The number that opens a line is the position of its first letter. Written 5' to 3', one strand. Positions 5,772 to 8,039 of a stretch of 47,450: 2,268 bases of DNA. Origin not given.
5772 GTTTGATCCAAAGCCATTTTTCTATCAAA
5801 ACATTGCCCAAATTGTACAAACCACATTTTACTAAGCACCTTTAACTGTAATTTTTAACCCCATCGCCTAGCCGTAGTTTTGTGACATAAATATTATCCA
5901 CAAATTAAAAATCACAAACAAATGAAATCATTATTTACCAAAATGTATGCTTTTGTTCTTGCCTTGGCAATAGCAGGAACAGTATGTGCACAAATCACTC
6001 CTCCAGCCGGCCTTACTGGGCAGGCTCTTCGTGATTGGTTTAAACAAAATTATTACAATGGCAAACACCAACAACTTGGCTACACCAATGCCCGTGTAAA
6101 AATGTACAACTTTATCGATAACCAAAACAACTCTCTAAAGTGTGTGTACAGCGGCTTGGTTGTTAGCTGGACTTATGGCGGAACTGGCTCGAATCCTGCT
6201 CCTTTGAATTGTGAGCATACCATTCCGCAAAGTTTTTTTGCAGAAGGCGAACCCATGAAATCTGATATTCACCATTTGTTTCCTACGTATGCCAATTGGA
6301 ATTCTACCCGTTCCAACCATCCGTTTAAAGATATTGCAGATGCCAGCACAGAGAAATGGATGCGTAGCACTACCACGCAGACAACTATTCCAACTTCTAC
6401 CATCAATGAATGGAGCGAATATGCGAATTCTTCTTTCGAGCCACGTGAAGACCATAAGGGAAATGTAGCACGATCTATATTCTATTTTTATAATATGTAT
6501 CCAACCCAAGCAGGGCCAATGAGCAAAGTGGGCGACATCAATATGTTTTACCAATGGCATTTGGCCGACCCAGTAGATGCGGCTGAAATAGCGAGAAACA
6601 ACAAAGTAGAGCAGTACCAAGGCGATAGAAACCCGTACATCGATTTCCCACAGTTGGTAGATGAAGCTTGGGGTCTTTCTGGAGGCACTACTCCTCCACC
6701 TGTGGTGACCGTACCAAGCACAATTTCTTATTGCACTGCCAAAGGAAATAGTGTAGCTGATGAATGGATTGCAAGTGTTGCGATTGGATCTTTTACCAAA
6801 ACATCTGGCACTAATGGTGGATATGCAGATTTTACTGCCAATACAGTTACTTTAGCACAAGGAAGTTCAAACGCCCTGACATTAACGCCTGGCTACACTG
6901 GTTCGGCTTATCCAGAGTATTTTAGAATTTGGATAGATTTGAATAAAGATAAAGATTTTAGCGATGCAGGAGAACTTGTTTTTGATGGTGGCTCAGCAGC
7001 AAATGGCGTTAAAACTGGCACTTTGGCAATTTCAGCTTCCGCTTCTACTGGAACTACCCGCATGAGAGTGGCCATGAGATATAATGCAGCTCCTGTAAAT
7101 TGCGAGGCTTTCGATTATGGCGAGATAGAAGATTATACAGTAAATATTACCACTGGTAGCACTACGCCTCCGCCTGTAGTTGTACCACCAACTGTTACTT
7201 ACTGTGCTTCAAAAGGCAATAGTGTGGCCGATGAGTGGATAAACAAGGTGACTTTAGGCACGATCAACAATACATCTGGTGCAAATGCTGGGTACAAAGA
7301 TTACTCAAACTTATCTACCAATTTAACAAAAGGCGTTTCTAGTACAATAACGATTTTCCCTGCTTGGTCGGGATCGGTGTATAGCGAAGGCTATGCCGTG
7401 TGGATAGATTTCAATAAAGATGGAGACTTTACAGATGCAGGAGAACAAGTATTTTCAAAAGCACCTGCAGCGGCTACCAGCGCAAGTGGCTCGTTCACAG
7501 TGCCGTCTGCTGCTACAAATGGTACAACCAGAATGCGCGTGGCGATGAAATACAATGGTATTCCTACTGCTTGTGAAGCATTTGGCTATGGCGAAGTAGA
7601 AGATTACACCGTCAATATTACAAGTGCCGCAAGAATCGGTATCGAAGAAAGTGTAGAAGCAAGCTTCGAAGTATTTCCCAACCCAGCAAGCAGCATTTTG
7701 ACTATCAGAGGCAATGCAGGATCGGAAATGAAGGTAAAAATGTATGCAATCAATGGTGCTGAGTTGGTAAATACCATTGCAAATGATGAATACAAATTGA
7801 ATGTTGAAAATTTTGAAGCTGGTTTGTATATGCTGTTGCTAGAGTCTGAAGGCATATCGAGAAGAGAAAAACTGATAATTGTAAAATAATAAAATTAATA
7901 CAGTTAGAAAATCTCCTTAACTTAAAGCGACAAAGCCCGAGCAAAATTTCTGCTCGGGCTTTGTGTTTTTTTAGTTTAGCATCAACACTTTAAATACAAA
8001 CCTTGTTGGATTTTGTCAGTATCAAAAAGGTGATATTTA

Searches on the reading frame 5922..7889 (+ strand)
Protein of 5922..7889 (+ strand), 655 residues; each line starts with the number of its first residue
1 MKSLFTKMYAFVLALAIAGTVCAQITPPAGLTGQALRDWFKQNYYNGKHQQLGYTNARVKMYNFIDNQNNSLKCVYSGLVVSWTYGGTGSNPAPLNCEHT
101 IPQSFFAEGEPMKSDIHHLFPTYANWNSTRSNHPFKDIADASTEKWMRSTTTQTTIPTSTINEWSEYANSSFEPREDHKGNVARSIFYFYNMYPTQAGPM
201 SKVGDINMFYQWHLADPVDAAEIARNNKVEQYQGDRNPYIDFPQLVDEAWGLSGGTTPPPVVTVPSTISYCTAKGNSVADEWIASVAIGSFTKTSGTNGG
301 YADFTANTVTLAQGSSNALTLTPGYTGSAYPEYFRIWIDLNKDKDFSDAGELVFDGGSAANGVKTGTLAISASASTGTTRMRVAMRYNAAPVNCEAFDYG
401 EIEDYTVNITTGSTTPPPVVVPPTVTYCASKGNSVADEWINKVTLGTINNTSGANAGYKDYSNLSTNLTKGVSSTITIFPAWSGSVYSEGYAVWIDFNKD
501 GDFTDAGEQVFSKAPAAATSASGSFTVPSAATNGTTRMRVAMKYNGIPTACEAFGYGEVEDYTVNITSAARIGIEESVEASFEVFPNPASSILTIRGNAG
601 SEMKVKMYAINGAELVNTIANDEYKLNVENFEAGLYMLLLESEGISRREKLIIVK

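Call 67: search_protein_families(library=ncbifam, proteins=[window:5922-7889:+], max_evalue=1e-10)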
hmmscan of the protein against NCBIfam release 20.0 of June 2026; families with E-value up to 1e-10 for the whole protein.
window:5922-7889:+ (655 aa): 1 family
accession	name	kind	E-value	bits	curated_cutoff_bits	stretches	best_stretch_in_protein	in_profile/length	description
NF047971.1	ThermolysLepto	equivalog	1.9e-39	135.4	1350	2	419-568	617-773/776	M4 family metalopeptidase thermolysin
